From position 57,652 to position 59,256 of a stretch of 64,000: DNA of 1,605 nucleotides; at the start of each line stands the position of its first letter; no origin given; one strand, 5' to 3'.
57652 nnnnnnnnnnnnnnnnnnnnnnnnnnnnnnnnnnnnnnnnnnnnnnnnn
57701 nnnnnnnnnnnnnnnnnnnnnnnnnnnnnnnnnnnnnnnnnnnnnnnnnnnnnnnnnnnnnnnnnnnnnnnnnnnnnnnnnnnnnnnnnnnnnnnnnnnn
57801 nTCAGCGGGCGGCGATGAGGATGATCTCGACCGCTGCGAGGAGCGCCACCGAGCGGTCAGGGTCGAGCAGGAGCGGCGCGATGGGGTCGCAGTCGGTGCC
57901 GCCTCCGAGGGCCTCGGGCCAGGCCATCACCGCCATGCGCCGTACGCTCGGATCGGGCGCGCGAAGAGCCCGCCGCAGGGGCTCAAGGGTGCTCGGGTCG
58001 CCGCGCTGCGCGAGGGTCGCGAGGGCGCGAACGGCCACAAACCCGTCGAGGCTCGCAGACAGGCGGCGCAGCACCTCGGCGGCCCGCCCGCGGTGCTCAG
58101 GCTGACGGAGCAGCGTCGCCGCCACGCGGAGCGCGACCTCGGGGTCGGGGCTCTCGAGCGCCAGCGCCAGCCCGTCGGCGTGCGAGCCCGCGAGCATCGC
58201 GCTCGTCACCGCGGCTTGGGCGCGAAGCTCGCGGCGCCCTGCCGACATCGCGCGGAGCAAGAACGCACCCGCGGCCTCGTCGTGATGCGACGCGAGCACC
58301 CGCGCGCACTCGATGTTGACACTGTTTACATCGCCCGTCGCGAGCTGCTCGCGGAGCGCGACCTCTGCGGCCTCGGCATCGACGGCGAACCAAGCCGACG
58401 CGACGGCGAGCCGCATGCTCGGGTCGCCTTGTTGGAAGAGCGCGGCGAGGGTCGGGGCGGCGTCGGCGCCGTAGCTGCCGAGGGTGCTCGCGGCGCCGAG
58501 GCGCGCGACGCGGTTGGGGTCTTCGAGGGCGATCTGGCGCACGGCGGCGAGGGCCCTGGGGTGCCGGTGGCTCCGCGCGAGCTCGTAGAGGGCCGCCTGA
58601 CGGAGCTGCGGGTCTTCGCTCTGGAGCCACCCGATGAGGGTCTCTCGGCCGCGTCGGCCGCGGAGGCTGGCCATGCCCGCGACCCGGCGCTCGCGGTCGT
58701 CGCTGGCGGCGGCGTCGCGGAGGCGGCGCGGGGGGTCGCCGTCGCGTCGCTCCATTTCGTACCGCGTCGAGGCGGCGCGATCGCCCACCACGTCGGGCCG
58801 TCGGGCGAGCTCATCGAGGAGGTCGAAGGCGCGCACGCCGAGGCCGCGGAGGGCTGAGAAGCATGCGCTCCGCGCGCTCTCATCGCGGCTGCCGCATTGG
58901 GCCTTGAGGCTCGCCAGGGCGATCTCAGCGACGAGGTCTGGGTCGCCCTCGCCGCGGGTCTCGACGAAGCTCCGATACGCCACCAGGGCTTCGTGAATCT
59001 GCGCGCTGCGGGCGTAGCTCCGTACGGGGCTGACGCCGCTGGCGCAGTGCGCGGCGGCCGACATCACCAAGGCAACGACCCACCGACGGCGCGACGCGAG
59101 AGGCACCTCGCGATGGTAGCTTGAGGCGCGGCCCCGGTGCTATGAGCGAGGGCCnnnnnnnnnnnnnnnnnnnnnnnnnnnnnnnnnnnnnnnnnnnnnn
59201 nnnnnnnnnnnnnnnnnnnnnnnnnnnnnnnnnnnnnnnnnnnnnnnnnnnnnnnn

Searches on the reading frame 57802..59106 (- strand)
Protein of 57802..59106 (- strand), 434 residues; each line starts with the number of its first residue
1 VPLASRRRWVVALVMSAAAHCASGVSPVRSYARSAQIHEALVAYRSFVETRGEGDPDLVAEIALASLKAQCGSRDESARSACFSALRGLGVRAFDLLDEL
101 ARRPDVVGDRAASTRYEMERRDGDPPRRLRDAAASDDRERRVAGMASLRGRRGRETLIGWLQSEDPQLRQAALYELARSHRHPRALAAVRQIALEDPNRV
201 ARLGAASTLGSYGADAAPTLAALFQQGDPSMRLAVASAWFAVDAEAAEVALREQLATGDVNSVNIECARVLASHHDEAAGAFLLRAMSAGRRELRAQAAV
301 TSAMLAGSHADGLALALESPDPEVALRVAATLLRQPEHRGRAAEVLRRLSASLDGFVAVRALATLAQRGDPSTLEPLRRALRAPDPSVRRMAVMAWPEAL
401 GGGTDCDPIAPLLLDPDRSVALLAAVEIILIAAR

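Call 35: search_protein_families(library=pfam, proteins=[window:57802-59106:-], max_evalue=0.001)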
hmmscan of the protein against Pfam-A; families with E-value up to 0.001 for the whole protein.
window:57802-59106:- (434 aa): 2 families
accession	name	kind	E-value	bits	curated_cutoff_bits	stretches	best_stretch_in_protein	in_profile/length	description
PF13646.12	HEAT_2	-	1.9e-24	86.2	27.7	4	156-237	3-85/88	HEAT repeats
PF02985.28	HEAT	-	0.00012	22.5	23.5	0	156-176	4-24/31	HEAT repeat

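Call 55: find_encoding_contigs(protein=window:57802-59106:-, flank=10000, max_places=4)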
Protein window:57802-59106:- (434 aa): no gene with exactly this product is on record in the collection.
